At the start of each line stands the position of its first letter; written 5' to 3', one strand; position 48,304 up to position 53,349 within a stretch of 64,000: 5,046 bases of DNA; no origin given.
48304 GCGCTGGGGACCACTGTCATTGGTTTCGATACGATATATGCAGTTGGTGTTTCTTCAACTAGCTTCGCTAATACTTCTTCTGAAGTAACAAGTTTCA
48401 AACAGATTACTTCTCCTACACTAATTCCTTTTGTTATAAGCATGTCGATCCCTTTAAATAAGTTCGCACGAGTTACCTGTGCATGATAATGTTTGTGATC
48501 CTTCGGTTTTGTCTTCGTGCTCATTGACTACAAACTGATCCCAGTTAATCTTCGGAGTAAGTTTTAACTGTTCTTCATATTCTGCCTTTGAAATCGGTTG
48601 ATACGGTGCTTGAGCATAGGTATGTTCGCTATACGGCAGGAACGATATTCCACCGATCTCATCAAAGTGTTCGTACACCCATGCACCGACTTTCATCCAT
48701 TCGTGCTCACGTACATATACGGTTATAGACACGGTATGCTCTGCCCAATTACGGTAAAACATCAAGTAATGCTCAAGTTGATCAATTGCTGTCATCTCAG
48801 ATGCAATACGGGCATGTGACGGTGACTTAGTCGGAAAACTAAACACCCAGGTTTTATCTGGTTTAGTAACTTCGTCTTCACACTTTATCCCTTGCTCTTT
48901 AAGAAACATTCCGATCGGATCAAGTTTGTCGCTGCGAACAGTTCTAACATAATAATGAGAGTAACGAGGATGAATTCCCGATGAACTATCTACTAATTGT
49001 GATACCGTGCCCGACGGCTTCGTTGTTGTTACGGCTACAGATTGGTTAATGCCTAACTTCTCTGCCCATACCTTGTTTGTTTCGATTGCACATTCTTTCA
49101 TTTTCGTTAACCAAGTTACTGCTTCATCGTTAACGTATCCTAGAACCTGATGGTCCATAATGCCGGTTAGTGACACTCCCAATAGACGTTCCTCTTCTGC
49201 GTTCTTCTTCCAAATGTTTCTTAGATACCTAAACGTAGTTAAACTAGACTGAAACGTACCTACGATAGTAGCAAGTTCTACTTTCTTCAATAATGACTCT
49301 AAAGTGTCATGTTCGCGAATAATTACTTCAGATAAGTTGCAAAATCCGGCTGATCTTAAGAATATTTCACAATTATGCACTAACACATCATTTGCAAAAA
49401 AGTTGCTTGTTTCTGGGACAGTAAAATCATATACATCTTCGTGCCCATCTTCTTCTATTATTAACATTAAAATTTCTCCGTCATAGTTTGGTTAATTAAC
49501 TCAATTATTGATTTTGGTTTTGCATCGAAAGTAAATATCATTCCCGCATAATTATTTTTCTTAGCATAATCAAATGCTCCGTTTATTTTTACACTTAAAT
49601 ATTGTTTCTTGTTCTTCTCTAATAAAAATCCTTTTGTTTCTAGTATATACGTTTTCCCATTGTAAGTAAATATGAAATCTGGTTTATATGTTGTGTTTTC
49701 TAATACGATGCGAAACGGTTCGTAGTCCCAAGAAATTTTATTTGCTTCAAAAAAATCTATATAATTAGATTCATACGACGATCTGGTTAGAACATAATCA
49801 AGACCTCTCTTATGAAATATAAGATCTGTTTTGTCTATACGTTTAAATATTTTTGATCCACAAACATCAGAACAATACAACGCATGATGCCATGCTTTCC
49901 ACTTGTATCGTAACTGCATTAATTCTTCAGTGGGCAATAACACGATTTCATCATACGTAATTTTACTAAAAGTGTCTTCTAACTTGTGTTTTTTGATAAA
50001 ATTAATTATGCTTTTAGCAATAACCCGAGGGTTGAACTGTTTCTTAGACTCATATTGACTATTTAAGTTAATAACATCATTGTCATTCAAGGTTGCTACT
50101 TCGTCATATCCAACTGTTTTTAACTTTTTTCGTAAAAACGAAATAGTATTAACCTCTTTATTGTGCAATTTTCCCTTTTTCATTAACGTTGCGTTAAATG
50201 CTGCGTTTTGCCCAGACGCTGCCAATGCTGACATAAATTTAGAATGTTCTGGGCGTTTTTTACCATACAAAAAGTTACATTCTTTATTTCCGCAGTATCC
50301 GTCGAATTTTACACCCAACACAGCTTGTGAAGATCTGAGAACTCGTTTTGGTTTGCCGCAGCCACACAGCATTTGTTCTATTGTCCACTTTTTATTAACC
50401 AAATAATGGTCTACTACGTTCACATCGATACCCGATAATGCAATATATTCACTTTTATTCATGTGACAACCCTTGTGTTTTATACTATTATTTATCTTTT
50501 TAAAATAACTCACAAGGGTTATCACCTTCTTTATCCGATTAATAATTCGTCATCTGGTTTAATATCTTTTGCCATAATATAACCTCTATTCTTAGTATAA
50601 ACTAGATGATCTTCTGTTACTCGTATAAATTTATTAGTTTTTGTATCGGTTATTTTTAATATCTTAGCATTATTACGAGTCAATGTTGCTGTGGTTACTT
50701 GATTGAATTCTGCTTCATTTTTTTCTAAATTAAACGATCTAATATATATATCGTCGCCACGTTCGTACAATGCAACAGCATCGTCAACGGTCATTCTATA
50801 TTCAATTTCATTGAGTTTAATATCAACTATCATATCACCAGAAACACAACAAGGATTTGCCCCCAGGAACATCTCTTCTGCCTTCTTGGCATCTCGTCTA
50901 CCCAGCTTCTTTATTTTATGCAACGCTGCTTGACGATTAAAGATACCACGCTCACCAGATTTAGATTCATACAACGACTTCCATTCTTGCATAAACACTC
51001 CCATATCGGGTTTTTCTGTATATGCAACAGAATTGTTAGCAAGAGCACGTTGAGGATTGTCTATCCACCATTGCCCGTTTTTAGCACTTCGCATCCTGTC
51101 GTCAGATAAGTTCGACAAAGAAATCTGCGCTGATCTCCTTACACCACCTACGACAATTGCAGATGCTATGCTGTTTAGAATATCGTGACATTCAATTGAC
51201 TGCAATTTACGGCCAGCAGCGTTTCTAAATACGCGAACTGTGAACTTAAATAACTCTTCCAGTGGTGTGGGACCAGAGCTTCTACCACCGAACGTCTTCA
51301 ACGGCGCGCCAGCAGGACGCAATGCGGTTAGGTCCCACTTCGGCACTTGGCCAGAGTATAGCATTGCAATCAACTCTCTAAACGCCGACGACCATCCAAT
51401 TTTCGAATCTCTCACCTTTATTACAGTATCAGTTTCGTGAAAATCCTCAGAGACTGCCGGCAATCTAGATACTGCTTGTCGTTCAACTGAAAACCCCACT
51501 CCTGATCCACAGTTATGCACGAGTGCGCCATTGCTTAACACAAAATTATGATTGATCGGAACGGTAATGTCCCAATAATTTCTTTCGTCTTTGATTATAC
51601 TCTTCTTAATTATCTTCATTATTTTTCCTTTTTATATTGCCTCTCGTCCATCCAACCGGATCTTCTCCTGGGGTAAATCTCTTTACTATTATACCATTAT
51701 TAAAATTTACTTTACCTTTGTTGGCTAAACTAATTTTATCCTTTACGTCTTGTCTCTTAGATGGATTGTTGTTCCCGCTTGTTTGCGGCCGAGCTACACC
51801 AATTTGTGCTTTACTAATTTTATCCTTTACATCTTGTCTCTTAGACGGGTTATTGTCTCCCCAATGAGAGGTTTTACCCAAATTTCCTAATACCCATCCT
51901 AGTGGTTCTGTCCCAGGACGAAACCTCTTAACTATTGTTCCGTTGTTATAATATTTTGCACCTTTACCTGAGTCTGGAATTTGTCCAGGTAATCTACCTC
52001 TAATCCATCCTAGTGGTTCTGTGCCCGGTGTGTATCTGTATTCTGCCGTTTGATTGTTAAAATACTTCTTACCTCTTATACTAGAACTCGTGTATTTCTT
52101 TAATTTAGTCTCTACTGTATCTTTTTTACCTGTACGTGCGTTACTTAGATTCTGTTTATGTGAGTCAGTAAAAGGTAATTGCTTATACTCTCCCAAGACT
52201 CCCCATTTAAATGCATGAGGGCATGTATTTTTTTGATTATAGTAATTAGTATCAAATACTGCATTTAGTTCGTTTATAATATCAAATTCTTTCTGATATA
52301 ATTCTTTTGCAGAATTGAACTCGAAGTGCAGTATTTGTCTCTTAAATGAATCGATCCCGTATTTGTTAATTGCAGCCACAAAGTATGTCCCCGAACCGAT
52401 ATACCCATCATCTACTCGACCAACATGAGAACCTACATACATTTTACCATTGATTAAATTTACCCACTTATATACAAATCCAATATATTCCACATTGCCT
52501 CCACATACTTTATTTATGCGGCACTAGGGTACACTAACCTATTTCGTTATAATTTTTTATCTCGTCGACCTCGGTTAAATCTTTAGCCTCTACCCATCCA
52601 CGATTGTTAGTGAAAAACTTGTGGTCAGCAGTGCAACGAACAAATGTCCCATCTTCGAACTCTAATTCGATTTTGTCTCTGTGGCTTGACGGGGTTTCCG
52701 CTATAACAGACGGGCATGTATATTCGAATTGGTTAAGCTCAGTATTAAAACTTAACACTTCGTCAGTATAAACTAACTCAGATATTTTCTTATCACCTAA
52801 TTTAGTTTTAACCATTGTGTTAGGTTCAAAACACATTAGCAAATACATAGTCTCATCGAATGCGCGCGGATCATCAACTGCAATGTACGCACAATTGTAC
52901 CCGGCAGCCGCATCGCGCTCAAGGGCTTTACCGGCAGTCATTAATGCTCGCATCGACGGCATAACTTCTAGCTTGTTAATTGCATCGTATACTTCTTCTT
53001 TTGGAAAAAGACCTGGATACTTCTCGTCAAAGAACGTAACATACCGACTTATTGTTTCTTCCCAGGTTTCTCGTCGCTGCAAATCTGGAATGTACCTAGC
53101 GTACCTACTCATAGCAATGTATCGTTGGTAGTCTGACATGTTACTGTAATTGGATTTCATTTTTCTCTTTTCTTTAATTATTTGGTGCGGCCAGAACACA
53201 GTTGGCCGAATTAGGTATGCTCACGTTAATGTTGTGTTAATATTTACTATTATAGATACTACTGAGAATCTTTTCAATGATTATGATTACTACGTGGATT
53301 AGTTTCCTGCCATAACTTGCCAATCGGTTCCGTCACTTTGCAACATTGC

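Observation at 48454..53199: Class II ribonucleotide reductase split into three ORFs by two putative split inteins, each with a free-standing homing endonuclease gene between the halves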

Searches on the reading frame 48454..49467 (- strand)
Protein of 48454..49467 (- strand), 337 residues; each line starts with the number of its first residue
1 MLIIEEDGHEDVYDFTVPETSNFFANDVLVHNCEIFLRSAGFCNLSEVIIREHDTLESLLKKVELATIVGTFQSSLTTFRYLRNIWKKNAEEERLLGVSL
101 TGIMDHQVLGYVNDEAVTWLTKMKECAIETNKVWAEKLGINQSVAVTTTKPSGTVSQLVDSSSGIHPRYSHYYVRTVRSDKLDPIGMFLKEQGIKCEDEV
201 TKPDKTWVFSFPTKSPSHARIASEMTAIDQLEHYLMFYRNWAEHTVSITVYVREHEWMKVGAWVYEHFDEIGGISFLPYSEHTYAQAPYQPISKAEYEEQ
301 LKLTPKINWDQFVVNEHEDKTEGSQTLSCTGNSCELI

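Call 3: search_protein_families(library=pfam, proteins=[window:48454-49467:-], max_evalue=0.01)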
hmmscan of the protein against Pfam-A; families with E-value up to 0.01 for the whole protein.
window:48454-49467:- (337 aa): 2 families
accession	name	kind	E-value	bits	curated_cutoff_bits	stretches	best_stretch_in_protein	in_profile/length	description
PF02867.20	Ribonuc_red_lgC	-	3.1e-06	26.6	23.9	1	135-254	373-498/523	Ribonucleotide reductase, barrel domain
PF14890.11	Intein_splicing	-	3.7e-06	27.2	35.8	1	5-32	128-155/155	Intein splicing domain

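Call 4: search_protein_families(library=ncbifam, proteins=[window:48454-49467:-], max_evalue=0.01)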
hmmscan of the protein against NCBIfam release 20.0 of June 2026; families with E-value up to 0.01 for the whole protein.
window:48454-49467:- (337 aa): 7 families
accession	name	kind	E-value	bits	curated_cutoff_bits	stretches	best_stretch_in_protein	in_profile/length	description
TIGR02505.1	RTPR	equivalog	4.1e-37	127.7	340.05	1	33-335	378-722/724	ribonucleoside-triphosphate reductase, adenosylcobalamin-dependent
TIGR02504.1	NrdJ_Z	equivalog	6.4e-08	31.6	399.95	1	120-255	428-572/606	adenosylcobalamin-dependent ribonucleoside-diphosphate reductase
TIGR01443.1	intein_Cterm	domain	7.5e-08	32.4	15.6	1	11-33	1-24/24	intein C-terminal splicing region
NF006207.0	PRK08332.1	equivalog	3.6e-07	27.8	2400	1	137-180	1403-1445/1684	vitamin B12-dependent ribonucleotide reductase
NF005852.0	PRK07773.1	equivalog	1.8e-05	23.2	780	1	4-33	798-827/886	replicative DNA helicase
NF006417.0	PRK08665.1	equivalog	0.00036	18.9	961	1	140-180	416-456/759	vitamin B12-dependent ribonucleotide reductase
TIGR02506.1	NrdE_NrdA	equivalog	0.00071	18.1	341.05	1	136-256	461-588/616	ribonucleoside-diphosphate reductase subunit alpha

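Call 60: list_cluster_members(proteins=[P0001, window:48454-49467:-, window:52534-53160:-, window:49467-50462:-, window:51606-52493:-])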
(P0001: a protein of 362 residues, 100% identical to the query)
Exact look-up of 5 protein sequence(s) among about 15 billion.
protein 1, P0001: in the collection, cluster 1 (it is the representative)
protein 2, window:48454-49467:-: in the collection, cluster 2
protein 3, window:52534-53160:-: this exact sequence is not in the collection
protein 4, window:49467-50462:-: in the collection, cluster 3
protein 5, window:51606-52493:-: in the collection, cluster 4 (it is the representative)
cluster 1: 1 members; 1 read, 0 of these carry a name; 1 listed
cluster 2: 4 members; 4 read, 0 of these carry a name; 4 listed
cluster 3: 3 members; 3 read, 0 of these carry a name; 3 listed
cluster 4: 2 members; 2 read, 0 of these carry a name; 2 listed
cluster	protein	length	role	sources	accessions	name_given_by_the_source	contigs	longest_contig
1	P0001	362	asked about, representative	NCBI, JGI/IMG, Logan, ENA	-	-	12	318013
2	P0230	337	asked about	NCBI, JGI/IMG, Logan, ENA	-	-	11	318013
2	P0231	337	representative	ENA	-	-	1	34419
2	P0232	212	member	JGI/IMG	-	-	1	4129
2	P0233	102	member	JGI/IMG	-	-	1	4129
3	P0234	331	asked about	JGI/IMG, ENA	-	-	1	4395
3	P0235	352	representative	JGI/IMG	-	-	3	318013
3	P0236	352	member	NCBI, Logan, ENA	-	-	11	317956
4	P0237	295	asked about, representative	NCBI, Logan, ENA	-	-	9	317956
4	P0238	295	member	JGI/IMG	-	-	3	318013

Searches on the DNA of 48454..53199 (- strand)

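Call 5: search_dna_similar(query=window:48454-53199:-, collection=phages, mode=near, max_rows=20)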
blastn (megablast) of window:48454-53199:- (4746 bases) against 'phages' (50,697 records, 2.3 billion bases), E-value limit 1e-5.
No match.
